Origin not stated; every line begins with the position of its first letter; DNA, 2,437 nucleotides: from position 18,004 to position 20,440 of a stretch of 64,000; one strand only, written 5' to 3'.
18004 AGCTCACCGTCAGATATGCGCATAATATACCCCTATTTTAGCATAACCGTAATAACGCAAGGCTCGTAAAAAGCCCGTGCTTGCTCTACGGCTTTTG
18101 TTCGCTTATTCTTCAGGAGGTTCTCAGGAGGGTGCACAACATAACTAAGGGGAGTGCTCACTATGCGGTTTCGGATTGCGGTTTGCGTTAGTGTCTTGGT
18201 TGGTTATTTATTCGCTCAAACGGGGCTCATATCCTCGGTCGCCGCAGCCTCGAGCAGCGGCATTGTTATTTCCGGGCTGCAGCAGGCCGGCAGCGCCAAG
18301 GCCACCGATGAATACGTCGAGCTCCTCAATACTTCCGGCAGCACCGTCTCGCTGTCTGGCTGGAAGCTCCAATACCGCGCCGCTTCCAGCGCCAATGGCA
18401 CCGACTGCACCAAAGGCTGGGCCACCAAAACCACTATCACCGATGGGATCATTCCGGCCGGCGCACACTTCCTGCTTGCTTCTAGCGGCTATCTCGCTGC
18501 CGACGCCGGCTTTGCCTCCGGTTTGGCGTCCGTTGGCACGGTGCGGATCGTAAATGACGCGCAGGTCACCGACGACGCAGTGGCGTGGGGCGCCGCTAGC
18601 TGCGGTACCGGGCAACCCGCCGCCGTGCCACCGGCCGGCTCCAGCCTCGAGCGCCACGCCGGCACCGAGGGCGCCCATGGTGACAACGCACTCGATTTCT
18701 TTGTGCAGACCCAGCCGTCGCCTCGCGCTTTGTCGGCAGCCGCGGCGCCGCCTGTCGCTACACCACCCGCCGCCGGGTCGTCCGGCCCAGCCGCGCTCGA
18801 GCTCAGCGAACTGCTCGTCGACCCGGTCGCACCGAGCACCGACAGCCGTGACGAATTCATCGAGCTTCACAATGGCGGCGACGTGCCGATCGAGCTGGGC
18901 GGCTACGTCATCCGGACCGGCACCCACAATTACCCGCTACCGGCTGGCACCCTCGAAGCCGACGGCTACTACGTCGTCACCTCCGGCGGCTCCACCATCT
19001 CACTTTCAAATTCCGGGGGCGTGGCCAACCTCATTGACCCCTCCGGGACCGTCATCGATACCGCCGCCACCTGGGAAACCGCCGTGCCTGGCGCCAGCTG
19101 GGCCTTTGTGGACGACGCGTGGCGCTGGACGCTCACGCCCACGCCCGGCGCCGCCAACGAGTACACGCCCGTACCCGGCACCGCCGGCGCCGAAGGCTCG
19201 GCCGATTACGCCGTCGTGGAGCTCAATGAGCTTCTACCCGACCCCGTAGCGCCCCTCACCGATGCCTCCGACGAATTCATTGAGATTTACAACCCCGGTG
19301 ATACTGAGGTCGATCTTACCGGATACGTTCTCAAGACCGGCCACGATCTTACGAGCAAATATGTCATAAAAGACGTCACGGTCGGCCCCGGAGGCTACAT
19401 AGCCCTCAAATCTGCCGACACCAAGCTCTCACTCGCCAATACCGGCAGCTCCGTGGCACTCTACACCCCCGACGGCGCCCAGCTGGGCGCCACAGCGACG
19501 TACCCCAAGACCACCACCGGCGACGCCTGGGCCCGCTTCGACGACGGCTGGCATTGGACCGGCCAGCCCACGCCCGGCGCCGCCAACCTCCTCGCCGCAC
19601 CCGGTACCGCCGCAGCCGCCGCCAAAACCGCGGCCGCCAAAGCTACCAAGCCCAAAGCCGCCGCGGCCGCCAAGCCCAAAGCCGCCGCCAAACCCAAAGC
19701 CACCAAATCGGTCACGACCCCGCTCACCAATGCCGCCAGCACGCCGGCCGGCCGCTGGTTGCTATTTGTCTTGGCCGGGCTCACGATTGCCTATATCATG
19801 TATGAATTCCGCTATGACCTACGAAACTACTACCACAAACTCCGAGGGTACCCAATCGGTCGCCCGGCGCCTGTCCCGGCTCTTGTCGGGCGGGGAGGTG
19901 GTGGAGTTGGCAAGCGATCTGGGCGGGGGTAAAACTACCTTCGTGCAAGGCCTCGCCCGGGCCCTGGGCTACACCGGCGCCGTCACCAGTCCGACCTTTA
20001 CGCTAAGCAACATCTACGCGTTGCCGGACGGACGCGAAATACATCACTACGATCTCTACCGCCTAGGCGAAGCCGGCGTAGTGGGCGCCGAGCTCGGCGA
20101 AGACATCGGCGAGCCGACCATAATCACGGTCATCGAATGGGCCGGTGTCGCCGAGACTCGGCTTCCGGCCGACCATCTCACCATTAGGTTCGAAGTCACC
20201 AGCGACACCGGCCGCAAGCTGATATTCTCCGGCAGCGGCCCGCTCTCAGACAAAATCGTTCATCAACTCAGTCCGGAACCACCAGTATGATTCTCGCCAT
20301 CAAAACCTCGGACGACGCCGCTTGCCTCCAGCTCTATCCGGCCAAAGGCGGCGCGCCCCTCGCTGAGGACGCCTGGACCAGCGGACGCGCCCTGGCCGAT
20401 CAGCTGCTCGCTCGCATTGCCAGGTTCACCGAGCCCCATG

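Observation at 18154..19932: Triple lamin-tail-domain protein with a Lys/Ala-rich tract, divergent from pilB: candidate cell-surface DNA receptor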

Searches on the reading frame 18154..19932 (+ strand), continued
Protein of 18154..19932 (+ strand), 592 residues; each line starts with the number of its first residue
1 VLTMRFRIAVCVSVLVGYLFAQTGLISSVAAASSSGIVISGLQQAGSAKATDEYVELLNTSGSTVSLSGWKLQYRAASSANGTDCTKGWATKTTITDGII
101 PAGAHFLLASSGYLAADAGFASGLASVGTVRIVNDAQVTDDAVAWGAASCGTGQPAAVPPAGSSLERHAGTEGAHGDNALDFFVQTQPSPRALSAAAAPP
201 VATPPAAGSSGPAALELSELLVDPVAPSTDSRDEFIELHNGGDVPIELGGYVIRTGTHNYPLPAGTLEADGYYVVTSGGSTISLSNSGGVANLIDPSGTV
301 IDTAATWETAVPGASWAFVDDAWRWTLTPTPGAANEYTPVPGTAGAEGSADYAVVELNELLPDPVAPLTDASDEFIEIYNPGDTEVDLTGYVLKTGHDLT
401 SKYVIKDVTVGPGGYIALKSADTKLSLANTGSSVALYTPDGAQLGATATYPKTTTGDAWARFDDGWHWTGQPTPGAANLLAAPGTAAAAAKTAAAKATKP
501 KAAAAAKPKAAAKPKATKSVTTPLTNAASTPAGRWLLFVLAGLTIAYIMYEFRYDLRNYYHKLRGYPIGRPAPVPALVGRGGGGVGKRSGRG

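Call 59: search_protein_families(library=pfam, proteins=[L054:6710-8167:+, L054:8348-9073:+, L054:9119-10954:+, L054:10975-11448:+, L054:11456-12037:+, L059:9998-11599:+, L081:7817-9364:-, L081:9418-9936:-], max_evalue=0.01)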
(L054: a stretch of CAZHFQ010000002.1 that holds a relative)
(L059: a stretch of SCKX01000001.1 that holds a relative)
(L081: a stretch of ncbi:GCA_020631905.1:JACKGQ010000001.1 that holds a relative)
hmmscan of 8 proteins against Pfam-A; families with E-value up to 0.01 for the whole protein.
L054:6710-8167:+ (485 aa): 1 family
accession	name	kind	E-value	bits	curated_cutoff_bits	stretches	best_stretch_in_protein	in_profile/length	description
PF03772.21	Competence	-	6.9e-43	147.4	23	1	209-472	2-269/270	Competence protein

L054:8348-9073:+ (241 aa): 2 families
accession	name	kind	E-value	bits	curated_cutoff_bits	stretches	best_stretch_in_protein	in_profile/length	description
PF01709.26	Transcrip_reg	-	1.7e-48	164.8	27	1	80-233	1-160/160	TACO1/YebC second and third domain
PF20772.2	TACO1_YebC_N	-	1.7e-27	96.1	36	1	5-74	1-72/73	TACO1/YebC protein N-terminal domain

L054:9119-10954:+ (611 aa): 1 family
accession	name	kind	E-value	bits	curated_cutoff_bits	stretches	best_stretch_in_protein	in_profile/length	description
PF00932.25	LTD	-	1.6e-21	77.2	34.3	2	26-141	3-108/109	Lamin Tail Domain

L054:10975-11448:+ (157 aa): 1 family
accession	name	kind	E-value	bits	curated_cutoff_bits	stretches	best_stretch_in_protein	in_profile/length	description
PF02075.23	RuvC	-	1.2e-49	168.5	22.2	1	3-151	1-148/148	Crossover junction endodeoxyribonuclease RuvC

L054:11456-12037:+ (193 aa): 4 families
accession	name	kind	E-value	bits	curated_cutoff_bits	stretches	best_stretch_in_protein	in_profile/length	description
PF01330.27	RuvA_N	-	2.9e-17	62.9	23.6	1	1-61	1-61/61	RuvA N terminal domain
PF14520.12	HHH_5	-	2.5e-13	50.7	27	1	71-129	1-57/57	Helix-hairpin-helix domain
PF07499.19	RuvA_C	-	2.1e-07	31.8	24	1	152-190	4-44/47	RuvA, C-terminal domain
PF00633.29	HHH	-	0.00012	22.2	24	0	72-90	11-29/30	Helix-hairpin-helix motif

L059:9998-11599:+ (533 aa): 2 families
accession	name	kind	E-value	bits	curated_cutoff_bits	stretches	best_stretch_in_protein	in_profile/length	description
PF00932.25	LTD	-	8.1e-27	94.2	34.3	2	32-150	5-107/109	Lamin Tail Domain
PF25314.1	TNFR_nem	-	0.00091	19.6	27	0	401-416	18-33/34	TNF receptor-like domain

L081:7817-9364:- (515 aa): 0 families

L081:9418-9936:- (172 aa): 1 family
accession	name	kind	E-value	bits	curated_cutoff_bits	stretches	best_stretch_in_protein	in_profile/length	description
PF05239.21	PRC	-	0.00077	19.9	21.2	0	3-47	4-47/78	PRC-barrel domain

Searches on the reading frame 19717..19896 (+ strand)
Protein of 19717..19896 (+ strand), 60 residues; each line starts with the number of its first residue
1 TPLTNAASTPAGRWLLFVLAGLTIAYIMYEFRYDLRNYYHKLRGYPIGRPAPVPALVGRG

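Call 60: find_homologous_proteins(query=window:19717-19896:+, max_evalue=0.001)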
Query seq(60 aa): no candidate shares three 5-residue words with the query. No homologue found.
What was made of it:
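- Tried and rejected: One capped search was wasted (call 60).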

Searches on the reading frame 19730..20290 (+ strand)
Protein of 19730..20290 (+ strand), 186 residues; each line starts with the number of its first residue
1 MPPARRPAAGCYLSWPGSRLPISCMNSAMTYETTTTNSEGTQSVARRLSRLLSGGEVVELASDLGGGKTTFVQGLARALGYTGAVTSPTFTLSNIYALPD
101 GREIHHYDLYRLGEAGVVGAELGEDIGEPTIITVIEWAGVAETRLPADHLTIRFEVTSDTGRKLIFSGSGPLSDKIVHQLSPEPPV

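Call 3: search_protein_families(library=pfam, proteins=[window:19730-20290:+], max_evalue=0.01)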
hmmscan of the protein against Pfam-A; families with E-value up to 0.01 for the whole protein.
window:19730-20290:+ (186 aa): 1 family
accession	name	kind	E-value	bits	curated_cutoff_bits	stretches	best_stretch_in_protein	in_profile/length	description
PF02367.23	TsaE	-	2.3e-29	102.4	26.6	1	36-163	2-127/128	Threonylcarbamoyl adenosine biosynthesis protein TsaE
